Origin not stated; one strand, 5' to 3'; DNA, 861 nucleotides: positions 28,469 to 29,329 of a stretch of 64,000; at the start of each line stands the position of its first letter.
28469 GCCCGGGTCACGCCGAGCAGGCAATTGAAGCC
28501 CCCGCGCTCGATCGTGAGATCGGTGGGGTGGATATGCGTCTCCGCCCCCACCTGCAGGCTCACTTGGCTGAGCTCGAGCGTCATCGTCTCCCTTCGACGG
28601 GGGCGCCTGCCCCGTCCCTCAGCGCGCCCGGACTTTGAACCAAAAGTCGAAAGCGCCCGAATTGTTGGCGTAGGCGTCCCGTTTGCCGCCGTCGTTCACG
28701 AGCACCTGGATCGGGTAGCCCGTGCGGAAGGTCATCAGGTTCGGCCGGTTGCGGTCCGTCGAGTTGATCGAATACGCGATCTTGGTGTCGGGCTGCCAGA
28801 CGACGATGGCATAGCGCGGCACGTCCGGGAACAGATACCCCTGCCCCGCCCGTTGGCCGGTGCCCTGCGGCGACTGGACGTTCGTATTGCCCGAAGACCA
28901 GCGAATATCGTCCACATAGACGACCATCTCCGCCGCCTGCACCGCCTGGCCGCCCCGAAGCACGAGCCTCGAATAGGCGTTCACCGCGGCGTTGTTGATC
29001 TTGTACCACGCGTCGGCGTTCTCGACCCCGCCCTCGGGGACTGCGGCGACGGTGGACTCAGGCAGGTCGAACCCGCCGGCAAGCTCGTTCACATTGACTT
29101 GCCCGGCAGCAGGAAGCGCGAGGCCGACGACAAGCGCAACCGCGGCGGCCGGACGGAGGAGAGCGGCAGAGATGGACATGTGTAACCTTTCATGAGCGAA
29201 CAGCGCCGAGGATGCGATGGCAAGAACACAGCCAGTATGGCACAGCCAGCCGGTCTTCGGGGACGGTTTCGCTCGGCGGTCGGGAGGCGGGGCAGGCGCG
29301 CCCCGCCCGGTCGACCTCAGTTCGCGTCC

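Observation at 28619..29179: LecA/PA-IL-like secreted lectin embedded in a glycerol ABC operon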

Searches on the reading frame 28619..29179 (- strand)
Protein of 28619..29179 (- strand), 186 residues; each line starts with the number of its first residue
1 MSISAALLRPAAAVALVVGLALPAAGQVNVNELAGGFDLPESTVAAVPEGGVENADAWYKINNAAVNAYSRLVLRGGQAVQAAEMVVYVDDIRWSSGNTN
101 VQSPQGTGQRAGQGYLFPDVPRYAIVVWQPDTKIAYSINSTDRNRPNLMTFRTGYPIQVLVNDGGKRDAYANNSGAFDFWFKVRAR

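Call 3: search_protein_families(library=pfam, proteins=[window:28619-29179:-], max_evalue=1)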
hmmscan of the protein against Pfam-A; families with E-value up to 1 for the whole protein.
window:28619-29179:- (186 aa): 0 families

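Call 4: search_solved_structures(query=window:28619-29179:-, max_evalue=10, show_alignments=3)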
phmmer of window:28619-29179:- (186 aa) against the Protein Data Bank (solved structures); distinct sequences matched with E-value up to 10: 1.
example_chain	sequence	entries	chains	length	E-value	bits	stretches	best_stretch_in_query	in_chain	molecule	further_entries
2fiv_A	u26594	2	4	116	1.2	11.9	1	140-165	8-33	FELINE IMMUNODEFICIENCY VIRUS PROTEASE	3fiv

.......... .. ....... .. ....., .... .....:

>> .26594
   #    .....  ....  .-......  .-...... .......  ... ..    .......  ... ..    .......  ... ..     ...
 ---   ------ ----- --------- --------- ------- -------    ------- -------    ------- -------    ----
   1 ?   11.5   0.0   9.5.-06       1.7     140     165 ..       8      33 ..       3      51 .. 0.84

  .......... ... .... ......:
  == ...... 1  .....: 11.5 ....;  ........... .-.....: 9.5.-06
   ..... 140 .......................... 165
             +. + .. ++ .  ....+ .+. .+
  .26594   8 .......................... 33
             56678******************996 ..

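Call 6: find_homologous_proteins(query=window:28619-29179:-, max_evalue=0.001)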
Query window:28619-29179:- (186 aa): 1 proteins with E <= 0.001 among 1200 candidates.
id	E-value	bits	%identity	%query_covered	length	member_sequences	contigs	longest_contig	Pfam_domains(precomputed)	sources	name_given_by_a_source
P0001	1.7e-117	407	99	100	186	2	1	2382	-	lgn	-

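Call 9: search_protein_families(library=ncbifam, proteins=[window:28619-29179:-], max_evalue=0.01)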
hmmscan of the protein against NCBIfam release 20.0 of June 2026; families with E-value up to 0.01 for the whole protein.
window:28619-29179:- (186 aa): 0 families

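Call 10: find_encoding_contigs(protein=window:28619-29179:-, flank=10000)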
Protein window:28619-29179:- (186 aa): 3 contigs read that carry it; 2 places shown.
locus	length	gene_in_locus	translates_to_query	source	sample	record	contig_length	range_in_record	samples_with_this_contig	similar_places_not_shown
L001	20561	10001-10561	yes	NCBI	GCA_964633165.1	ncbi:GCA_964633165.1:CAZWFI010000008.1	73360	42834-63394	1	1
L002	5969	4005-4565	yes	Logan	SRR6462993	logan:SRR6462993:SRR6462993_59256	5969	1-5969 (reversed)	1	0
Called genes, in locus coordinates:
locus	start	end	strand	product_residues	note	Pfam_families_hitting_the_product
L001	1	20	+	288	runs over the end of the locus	PF02754:CCG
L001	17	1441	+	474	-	PF02589:LUD_dom, PF13187:Fer4_9 (faint), PF00037:Fer4 (faint), PF13237:Fer4_10 (faint), PF13183:Fer4_8, PF13534:Fer4_17 (weak)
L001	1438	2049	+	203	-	PF02589:LUD_dom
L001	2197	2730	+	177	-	PF01475:FUR (faint)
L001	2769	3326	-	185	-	PF04366:Ysc84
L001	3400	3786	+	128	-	PF09996:DUF2237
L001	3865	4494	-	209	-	PF08239:SH3_3 (weak), PF03724:META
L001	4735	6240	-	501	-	PF00370:FGGY_N, PF02782:FGGY_C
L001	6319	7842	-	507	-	PF01266:DAO, PF16901:DAO_C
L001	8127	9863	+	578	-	PF01547:SBP_bac_1, PF13416:SBP_bac_8 (weak)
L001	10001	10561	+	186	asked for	-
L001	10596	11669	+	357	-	PF00005:ABC_tran, PF08402:TOBE_2 (weak)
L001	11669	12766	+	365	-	PF00005:ABC_tran, PF17912:OB_MalK (weak)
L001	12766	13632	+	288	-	PF00528:BPD_transp_1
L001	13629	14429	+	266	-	PF00528:BPD_transp_1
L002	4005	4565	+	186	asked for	-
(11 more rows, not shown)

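Call 15: predict_structure(protein=window:28622-29179:-)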
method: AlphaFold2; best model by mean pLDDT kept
length: 186 residues; sequences in the alignment: 1
mean_pLDDT: 42.7   pTM: 0.37
mean pLDDT of the five models: 42.7, 37.3, 33.7, 33.6, 30.6
residues with pLDDT >= 90: 0; 70-90: 0; 50-70: 40; < 50: 146
segments of 3 or more residues with pLDDT < 50: 1-3, 5-55, 65-69, 75-86, 97-157, 162-175
pLDDT, mean of each block of 10 residues (from residue 1): 38 29 30 35 39 51 49 46 48 51 43 39 44 42 39 47 45 49 56
secondary structure, 60 per line:
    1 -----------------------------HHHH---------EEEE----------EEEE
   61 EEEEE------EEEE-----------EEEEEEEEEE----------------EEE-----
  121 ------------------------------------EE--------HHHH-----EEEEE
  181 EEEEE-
elements in order: H30-33 E43-46 E57-65 E72-75 E87-96 E113-115 H167-170 E176-185

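Call 17: search_protein_representatives(protein=window:28622-29101:-)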
Query: 160 residues. Proteins with E-value up to 0.001 (for the whole library): 48; up to 1e-10: 6; up to 1e-30: 2. The best 48 are listed.
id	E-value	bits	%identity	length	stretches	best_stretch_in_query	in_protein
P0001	1.3e-102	356.7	99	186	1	1-160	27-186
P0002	1.5e-31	125.6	44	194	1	1-156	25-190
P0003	2.1e-15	73.2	34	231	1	28-154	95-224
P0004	2.4e-12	63.2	37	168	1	27-159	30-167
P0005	3.2e-11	59.6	37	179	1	36-155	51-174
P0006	3.8e-11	59.3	33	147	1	30-157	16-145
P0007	3.7e-10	56.1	40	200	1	31-156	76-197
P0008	9.9e-10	54.7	33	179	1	22-158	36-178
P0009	5.4e-09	52.3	36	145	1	31-154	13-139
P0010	1.2e-08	51.2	34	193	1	27-157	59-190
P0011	2.6e-08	50.1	31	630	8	87-126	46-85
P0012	3.0e-08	49.9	34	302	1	35-157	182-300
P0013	6.1e-08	48.9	36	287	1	30-155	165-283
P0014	1.2e-07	47.9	33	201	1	35-159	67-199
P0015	2.7e-07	46.8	31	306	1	41-158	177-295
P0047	8.8e-04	35.4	32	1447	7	46-87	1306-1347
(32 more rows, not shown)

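Call 19: search_protein_families(library=pfam, alignment_id=A1, max_evalue=1)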
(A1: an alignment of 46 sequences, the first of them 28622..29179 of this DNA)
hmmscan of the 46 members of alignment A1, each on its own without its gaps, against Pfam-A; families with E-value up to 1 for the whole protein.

A. member 1, window:28622-29179:- (186 aa): 0 families

B. families by the number of members that match (of 46 scanned): 13 families
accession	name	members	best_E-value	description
PF07828.18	PA-IL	4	0.0015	PA-IL-like protein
PF16406.10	DUF5014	3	0.012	Domain of unknown function (DUF5014)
PF00112.29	Peptidase_C1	2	5e-33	Papain family cysteine protease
PF00082.27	Peptidase_S8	1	4.3e-46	Subtilase family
PF13804.11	HERV-K_env_2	1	0.037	Retro-transcribing viruses envelope glycoprotein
PF15661.10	CF222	1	0.048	C6orf222, uncharacterised family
PF17285.8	PRMT5_TIM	1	0.06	PRMT5 TIM barrel domain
PF03622.19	IBV_3B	1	0.14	IBV 3B protein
PF03051.21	Peptidase_C1_2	1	0.16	Peptidase C1-like family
PF16455.10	UBD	1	0.2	Ubiquitin-binding domain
PF22589.2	SPMIP1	1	0.22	Sperm microtubule inner protein 1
PF11141.13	DUF2914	1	0.52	Protein of unknown function (DUF2914)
PF00944.25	Peptidase_S3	1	0.6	Alphavirus core protein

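Call 27: find_encoding_contigs(protein=P0001, flank=10000)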
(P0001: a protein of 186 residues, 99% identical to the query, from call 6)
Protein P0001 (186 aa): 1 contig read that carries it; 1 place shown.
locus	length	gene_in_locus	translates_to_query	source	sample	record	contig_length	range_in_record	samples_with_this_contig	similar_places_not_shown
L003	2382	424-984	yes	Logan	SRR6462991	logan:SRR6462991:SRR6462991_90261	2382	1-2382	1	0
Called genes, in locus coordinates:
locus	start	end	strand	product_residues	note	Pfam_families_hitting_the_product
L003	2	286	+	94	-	?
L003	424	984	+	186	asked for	-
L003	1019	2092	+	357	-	PF00005:ABC_tran, PF08402:TOBE_2 (weak)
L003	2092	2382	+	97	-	?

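Call 28: find_encoding_contigs(protein=P0002, flank=10000)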
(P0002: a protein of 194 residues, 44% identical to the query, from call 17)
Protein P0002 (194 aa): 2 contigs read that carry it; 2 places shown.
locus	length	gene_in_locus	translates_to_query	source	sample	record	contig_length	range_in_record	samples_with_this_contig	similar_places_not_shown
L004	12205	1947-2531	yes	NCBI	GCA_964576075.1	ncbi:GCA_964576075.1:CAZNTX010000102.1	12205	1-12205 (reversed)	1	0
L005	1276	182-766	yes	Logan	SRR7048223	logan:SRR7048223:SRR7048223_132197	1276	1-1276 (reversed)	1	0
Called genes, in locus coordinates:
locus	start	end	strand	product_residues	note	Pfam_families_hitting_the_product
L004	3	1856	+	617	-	?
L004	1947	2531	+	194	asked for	-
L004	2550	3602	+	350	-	PF00005:ABC_tran, PF08402:TOBE_2 (weak)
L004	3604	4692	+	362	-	PF00005:ABC_tran, PF17912:OB_MalK (weak)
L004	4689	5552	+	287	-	PF00528:BPD_transp_1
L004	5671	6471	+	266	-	PF00528:BPD_transp_1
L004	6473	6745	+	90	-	-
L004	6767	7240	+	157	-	-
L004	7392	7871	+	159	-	PF09928:DUF2160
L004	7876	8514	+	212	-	-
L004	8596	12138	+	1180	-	PF18327:PRODH, PF14850:Pro_dh-DNA_bdg, PF01619:Pro_dh, PF00171:Aldedh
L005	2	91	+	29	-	?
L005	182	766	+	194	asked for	-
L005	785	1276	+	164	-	?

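Call 30: find_related_loci(query=window:28622-29179:-, collection=genome_contigs, flank=8000)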
Query window:28622-29179:- (186 aa) in genome_contigs; peptide patterns used: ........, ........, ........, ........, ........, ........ (x = any residue, [..] = any of these).
103 stretches matched a pattern, but none encodes a relative of the query by tblastn (E <= 1e-3).

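Call 33: find_related_loci(query=A3, collection=genome_contigs, flank=8000)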
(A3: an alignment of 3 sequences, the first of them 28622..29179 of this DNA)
Query A3 (186 aa) in genome_contigs; peptide patterns used: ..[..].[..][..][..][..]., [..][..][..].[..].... (x = any residue, [..] = any of these).
121 stretches matched a pattern; 2 encode a relative of the query (tblastn E <= 1e-3); 2 distinct loci.
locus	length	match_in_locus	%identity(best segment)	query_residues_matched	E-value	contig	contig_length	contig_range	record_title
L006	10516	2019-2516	42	27-182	2e-36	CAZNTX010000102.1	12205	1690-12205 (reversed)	MAG TPA_asm: uncultured Limibaculum sp. isolate SRP141376_co5_161 genome assembly, contig: NODE_12850_length_12205_cov_1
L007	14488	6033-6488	33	37-182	8e-16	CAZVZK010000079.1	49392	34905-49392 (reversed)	MAG TPA_asm: uncultured Alcaligenaceae bacterium isolate SRP287051_co2_85 genome assembly, contig: NODE_1586_length_4939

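Call 34: find_encoding_contigs(protein=P0003, flank=8000)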
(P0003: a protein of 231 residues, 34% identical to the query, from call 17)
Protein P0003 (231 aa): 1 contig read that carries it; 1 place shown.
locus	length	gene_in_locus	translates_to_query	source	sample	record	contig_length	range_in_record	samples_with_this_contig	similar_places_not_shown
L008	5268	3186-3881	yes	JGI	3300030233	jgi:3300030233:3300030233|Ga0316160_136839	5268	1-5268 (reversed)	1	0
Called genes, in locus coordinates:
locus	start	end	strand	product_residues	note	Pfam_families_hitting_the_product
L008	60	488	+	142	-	PF00528:BPD_transp_1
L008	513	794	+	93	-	PF09928:DUF2160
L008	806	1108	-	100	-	-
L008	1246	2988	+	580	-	PF01547:SBP_bac_1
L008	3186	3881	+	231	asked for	-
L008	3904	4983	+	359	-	PF00005:ABC_tran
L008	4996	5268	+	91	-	?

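Call 40: find_encoding_contigs(protein=P0007, flank=6000, max_places=3)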
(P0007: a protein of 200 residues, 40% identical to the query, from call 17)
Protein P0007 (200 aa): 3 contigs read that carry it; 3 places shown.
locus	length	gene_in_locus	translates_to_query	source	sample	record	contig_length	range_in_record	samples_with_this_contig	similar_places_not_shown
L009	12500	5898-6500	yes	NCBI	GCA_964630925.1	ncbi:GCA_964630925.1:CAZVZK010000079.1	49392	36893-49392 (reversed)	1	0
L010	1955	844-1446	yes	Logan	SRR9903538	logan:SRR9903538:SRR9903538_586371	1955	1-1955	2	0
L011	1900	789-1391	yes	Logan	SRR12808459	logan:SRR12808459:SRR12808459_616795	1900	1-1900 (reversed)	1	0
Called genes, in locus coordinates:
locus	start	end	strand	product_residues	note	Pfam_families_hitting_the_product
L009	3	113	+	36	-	?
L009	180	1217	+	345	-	PF02899:Phage_int_SAM_1, PF00589:Phage_integrase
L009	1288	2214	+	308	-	PF10134:RPA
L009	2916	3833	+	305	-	-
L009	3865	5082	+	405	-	-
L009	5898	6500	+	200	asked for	-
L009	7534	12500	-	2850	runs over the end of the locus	PF25778:DUF7948, PF06739:SBBP (faint), PF19077:Big_13 (weak), PF05593:RHS_repeat (weak), PF25023:TEN_YD-shell (weak)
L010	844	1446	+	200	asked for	-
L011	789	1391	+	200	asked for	-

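Call 41: find_encoding_contigs(protein=P0004, flank=6000, max_places=3)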
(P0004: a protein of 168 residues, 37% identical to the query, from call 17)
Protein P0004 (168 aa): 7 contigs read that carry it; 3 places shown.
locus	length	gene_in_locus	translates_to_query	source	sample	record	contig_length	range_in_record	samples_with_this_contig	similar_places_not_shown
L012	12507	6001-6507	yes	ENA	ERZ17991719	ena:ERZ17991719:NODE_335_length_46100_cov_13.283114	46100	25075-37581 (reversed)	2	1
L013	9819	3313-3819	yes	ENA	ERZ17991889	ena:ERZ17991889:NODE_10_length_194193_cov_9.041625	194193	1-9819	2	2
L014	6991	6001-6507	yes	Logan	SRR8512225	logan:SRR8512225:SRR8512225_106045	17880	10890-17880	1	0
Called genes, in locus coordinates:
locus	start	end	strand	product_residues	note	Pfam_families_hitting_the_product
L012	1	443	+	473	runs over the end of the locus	PF00903:Glyoxalase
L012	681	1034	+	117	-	-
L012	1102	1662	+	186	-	PF09361:Phasin_2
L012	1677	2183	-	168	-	-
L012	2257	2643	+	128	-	PF00072:Response_reg (weak)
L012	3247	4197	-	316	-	PF13814:Replic_Relax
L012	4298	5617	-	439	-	PF01935:DUF87 (weak), PF10412:TrwB_AAD_bind (weak)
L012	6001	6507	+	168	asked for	-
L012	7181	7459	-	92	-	PF05016:ParE_toxin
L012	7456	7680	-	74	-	-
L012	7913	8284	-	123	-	PF13730:HTH_36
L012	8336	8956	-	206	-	-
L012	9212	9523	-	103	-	-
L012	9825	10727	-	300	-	PF07506:RepB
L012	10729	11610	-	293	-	PF02195:ParB_N, PF07506:RepB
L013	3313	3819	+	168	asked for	-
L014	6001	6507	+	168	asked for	-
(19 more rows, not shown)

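Call 48: search_dna_similar(query=window:28622-29179:-, collection=plasmids, mode=protein, max_rows=15, max_evalue=0.01)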
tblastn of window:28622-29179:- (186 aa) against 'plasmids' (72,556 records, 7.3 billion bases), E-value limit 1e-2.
No match.

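Call 58: find_encoding_contigs(protein=P0005, flank=5000, max_places=2)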
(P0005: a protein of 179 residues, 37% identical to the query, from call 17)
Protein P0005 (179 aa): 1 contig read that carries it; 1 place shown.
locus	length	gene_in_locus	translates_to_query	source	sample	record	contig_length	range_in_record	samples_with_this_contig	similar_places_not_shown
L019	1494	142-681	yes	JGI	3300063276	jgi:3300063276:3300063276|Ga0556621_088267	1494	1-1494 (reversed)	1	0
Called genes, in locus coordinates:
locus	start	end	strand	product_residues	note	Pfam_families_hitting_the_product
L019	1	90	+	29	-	?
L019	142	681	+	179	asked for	-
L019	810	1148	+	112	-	-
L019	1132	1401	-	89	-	-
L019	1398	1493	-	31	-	?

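Call 59: find_encoding_contigs(protein=P0006, flank=5000, max_places=2)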
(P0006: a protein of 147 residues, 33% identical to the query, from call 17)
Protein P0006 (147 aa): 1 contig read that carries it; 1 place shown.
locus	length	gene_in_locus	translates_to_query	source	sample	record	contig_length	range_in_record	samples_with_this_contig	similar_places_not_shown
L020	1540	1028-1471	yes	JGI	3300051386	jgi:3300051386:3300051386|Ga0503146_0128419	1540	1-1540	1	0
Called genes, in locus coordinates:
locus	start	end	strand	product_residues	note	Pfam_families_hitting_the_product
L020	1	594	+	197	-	?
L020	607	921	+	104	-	-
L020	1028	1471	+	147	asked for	-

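Call 60: find_encoding_contigs(protein=P0010, flank=5000, max_places=2)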
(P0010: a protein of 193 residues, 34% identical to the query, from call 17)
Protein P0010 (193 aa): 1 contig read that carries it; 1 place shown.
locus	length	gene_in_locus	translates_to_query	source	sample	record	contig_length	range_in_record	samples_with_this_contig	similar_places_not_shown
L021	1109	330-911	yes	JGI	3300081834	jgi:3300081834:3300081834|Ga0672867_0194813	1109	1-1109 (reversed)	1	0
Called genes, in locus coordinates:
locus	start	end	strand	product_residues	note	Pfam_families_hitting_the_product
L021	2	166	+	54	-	?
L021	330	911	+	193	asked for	-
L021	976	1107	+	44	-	?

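Call 61: find_related_loci(query=A3, collection=metagenome_contigs, flank=6000)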
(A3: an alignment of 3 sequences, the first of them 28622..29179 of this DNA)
Query A3 (186 aa) in metagenome_contigs; peptide patterns used: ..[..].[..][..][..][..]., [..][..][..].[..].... (x = any residue, [..] = any of these).
164 stretches matched a pattern; 1 encode a relative of the query (tblastn E <= 1e-3); 1 distinct loci.
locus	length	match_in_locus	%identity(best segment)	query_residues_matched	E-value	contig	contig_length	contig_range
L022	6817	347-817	32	33-182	9e-11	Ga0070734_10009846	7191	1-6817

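Call 81: find_homologous_proteins(query=A3, max_evalue=0.001)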
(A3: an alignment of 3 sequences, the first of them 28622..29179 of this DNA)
Query A3 (3 sequences) (186 aa, profile of the alignment): 3 proteins with E <= 0.001 among 8000 candidates.
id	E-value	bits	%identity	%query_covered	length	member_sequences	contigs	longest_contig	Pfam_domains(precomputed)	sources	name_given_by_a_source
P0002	3.5e-96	339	42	84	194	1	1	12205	-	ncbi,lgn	-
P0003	1.3e-87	311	33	67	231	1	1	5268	-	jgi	-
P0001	4.1e-87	309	99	100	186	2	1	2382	-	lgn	-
